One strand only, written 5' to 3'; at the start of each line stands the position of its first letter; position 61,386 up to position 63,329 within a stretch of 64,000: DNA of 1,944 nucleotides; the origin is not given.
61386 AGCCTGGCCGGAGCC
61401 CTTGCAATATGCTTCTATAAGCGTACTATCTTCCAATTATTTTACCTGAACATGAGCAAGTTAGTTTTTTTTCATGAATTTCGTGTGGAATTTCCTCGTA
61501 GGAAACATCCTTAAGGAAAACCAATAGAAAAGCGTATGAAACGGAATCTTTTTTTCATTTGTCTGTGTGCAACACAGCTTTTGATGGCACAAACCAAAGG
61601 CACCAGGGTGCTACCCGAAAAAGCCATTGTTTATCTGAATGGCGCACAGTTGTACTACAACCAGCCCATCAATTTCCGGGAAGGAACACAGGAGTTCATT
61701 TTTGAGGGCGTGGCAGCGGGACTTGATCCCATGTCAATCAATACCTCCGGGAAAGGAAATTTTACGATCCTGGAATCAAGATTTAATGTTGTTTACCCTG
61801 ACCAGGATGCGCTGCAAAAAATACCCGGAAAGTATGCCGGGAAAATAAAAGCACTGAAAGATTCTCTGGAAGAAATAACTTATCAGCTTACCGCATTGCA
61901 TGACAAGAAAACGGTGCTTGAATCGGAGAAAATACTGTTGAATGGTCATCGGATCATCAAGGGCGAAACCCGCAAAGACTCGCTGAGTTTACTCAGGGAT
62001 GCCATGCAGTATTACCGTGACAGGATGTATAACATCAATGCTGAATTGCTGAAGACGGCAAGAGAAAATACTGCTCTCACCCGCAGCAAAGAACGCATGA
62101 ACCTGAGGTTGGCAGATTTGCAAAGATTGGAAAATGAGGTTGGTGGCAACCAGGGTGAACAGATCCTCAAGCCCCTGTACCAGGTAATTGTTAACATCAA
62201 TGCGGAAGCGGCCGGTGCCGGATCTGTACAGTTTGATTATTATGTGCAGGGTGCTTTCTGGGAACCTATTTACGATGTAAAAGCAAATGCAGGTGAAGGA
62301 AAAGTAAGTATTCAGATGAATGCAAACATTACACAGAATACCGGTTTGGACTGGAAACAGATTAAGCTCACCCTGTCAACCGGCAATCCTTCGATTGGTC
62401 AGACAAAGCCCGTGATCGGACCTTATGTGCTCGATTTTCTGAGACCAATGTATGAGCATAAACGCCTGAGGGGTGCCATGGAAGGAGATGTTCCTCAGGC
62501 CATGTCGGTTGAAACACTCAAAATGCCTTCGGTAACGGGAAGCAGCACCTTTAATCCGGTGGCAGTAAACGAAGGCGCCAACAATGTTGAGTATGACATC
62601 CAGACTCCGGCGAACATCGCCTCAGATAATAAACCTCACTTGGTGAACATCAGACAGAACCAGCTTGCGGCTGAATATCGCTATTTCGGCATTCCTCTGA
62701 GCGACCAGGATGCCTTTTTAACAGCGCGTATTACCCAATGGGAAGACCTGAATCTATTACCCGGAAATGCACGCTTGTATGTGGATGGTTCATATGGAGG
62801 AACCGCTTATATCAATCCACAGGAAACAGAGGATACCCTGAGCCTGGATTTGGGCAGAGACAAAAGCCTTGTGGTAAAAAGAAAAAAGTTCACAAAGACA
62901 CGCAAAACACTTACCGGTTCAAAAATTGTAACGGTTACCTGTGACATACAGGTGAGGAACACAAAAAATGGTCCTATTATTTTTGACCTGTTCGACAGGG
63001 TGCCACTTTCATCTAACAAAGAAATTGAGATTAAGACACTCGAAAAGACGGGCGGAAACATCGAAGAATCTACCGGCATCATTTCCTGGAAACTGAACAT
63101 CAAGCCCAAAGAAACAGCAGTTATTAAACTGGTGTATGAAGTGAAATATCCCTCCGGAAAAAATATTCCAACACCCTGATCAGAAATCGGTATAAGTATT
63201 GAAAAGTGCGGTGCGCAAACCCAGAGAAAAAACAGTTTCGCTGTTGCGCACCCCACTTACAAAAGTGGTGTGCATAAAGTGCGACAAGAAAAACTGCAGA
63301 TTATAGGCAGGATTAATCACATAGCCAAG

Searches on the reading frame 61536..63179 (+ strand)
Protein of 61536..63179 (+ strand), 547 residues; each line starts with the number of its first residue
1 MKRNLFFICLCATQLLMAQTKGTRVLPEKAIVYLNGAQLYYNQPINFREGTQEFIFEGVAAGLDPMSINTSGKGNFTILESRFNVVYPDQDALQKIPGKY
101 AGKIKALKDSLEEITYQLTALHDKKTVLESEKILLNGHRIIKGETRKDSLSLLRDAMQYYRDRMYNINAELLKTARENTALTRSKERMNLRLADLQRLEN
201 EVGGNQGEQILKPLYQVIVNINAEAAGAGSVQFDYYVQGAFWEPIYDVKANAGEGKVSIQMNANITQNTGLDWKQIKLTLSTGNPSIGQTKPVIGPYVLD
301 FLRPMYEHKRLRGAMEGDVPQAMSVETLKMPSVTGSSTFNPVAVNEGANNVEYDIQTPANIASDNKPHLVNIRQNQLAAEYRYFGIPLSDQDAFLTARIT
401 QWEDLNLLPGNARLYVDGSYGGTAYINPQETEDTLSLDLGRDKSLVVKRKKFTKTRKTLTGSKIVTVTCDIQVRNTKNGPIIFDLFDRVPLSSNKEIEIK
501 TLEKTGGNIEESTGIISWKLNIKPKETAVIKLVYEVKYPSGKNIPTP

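Call 55: search_protein_families(library=pfam, proteins=[window:61536-63179:+], max_evalue=0.00001)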
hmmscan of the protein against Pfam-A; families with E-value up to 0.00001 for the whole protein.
window:61536-63179:+ (547 aa): 2 families
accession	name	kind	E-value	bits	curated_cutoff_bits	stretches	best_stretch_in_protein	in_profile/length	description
PF13598.12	DUF4139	-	6.5e-47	160.3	31.8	1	232-539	2-204/205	Domain of unknown function (DUF4139)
PF13600.11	DUF4140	-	3e-13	50.5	27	1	31-133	2-96/98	N-terminal domain of unknown function (DUF4140)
